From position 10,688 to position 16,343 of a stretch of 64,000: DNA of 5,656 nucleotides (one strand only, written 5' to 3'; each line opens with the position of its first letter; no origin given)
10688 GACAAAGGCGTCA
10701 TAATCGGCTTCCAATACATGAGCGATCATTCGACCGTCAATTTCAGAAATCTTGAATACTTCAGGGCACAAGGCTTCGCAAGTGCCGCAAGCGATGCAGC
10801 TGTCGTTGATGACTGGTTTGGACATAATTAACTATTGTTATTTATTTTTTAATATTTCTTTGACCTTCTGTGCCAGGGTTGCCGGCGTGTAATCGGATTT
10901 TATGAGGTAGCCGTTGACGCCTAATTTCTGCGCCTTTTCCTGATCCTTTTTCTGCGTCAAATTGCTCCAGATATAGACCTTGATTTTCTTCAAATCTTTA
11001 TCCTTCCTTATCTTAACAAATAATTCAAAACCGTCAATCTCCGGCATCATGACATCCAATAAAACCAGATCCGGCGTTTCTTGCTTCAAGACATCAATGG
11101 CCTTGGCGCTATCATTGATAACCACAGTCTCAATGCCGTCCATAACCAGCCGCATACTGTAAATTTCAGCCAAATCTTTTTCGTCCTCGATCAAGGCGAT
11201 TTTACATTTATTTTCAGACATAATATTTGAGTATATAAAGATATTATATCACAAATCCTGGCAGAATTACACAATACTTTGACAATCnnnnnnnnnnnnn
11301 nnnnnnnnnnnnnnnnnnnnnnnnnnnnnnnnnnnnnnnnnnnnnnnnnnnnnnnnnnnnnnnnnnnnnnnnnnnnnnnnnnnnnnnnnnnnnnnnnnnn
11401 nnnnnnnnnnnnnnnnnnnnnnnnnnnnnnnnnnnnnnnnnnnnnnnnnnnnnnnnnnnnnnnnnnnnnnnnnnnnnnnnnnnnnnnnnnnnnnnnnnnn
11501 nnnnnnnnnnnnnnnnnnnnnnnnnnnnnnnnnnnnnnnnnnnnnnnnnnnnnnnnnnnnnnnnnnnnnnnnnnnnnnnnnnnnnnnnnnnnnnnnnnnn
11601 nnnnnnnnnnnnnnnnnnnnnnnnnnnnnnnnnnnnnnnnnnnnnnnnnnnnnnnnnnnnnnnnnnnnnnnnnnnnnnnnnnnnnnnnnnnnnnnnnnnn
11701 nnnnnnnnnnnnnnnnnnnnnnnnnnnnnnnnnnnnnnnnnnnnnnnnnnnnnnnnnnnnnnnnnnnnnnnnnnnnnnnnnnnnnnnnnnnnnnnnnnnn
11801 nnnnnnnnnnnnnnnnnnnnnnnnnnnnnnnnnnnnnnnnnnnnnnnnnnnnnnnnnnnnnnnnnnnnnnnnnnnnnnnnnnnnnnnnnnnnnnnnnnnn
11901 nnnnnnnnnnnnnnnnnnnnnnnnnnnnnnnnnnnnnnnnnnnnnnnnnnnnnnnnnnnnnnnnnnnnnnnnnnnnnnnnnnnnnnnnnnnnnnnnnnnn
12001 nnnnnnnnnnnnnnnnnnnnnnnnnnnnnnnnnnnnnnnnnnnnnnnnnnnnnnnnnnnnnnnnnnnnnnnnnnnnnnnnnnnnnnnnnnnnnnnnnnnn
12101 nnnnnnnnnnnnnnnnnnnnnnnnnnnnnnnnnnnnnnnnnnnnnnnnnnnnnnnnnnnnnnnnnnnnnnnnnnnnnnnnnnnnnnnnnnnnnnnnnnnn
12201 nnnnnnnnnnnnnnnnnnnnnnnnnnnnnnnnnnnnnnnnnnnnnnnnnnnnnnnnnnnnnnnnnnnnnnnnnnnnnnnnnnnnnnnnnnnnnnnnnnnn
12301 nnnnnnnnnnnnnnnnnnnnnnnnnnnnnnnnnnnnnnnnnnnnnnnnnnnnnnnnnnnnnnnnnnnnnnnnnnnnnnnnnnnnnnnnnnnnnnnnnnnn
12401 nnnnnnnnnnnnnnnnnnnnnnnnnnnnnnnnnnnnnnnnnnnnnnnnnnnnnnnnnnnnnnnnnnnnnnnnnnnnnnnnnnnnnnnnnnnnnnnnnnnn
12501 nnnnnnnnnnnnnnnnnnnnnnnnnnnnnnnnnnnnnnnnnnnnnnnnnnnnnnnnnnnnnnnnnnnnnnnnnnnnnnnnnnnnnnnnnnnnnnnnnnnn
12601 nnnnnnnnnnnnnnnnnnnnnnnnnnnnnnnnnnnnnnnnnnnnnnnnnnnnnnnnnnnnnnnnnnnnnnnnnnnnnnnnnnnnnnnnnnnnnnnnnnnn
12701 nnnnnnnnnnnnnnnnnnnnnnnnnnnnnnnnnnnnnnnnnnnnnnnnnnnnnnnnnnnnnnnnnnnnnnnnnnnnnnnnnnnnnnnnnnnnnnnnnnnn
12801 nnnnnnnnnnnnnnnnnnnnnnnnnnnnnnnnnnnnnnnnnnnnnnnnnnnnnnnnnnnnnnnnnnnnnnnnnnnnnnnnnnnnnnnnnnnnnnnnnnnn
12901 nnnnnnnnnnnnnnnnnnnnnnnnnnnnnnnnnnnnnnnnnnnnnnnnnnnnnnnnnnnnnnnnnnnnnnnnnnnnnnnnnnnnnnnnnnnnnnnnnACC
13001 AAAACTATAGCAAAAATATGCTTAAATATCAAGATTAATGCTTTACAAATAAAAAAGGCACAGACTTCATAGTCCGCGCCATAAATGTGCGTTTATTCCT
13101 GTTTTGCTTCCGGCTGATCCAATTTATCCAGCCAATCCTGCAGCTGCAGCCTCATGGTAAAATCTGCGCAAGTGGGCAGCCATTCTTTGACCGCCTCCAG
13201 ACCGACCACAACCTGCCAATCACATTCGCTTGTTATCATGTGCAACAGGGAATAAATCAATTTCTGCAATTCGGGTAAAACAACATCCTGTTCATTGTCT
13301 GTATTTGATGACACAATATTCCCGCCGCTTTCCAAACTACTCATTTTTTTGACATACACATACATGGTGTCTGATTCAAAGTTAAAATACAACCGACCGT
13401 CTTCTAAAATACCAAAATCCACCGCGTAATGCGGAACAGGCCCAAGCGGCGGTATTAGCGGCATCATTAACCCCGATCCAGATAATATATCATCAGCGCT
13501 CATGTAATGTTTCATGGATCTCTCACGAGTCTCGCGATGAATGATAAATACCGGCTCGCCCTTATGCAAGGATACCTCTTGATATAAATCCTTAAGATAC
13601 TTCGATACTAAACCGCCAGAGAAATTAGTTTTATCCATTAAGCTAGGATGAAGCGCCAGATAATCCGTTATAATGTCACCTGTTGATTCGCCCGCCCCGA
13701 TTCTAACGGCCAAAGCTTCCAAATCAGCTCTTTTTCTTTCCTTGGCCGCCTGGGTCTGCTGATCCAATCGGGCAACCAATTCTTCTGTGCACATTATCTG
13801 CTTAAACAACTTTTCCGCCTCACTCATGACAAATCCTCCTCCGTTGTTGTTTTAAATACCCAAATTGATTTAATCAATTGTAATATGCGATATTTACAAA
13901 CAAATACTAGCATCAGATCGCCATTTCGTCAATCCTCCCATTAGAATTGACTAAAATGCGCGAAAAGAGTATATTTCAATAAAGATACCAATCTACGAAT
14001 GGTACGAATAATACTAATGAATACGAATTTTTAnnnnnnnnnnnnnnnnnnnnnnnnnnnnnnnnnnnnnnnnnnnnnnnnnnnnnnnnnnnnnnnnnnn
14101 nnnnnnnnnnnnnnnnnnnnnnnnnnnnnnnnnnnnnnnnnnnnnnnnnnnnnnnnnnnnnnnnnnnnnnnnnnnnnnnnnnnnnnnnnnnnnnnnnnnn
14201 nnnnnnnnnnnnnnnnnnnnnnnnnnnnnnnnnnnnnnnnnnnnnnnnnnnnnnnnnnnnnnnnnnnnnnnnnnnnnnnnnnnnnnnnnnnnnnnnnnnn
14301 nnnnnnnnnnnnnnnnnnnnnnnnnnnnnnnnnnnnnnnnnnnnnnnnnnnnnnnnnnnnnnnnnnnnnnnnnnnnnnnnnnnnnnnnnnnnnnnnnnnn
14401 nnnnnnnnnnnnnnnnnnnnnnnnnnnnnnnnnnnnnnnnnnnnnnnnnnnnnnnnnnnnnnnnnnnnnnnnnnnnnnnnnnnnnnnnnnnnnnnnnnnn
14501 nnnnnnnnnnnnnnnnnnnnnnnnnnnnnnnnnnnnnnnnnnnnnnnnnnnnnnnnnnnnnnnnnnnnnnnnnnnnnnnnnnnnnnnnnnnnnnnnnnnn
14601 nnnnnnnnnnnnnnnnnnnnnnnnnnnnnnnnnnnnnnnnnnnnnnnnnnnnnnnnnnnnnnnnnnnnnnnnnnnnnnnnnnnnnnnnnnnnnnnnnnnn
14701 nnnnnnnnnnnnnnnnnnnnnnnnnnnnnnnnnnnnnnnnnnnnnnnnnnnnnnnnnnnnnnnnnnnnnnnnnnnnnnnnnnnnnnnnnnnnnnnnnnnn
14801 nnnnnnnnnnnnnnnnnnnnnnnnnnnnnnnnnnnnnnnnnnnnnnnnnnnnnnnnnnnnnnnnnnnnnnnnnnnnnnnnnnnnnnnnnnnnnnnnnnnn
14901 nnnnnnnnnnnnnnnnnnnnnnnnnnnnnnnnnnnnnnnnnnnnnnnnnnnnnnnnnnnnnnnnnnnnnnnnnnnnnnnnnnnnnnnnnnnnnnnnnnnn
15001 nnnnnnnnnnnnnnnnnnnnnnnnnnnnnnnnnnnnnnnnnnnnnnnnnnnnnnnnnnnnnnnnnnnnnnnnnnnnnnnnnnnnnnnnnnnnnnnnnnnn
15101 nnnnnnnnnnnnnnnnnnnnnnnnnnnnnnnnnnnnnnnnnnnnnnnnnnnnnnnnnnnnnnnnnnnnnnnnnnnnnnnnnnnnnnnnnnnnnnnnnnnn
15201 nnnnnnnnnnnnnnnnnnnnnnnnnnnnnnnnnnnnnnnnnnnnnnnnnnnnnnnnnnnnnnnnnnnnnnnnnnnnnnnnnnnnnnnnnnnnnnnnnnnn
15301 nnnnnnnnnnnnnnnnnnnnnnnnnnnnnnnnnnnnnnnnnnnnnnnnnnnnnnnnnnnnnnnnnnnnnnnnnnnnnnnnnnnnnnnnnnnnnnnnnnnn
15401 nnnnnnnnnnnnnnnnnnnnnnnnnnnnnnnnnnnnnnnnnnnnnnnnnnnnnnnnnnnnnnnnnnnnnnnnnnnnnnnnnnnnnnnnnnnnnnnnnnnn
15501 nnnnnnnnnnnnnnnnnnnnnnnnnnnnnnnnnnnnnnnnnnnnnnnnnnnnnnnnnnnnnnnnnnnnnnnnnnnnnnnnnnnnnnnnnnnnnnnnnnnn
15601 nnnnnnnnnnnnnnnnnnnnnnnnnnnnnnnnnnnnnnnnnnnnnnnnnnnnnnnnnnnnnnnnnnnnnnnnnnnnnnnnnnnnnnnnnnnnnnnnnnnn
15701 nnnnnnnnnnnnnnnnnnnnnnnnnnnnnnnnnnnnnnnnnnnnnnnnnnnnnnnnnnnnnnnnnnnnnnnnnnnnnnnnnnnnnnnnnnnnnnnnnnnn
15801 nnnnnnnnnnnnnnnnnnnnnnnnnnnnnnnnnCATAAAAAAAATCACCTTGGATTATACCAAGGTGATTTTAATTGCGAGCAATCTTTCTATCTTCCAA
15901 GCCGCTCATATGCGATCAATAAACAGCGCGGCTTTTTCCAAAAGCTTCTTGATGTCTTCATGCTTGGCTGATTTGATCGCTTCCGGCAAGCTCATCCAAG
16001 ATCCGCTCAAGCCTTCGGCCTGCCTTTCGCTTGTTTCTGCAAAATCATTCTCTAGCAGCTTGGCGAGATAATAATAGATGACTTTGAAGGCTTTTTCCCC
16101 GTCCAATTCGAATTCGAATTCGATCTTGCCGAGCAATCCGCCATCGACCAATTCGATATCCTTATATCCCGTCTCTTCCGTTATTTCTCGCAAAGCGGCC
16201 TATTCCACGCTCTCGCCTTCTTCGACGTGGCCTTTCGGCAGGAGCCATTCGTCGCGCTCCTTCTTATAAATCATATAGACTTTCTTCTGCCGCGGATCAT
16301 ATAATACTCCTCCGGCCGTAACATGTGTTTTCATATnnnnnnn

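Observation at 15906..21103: Tight operon: GT2-HAD fusion, NDK-like, Nudix, GT4, HprK-like kinase, Nudix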

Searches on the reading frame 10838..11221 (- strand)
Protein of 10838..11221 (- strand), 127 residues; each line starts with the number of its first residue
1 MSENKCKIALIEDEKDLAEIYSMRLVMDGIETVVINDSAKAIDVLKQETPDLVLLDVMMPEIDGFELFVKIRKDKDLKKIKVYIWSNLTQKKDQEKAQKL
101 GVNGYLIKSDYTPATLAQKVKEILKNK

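Call 57: search_protein_families(library=pfam, proteins=[window:10838-11221:-], max_evalue=0.001)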
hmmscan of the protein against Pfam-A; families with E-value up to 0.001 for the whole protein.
window:10838-11221:- (127 aa): 1 family
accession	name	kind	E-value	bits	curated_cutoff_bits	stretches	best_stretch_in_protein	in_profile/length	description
PF00072.30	Response_reg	-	1.7e-19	70.5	30.2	1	8-119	1-109/111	Response regulator receiver domain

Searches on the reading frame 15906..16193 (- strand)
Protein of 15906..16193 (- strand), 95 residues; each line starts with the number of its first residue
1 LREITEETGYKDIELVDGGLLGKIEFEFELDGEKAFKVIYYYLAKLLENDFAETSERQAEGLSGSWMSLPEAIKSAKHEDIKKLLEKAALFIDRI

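Call 5: search_protein_families(library=pfam, proteins=[window:15906-16193:-], max_evalue=0.01)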
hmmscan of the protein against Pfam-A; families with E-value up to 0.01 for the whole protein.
window:15906-16193:- (95 aa): 1 family
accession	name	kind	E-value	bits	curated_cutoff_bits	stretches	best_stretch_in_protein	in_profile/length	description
PF00293.34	NUDIX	-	4.3e-05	24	21.1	1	1-84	49-130/134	NUDIX domain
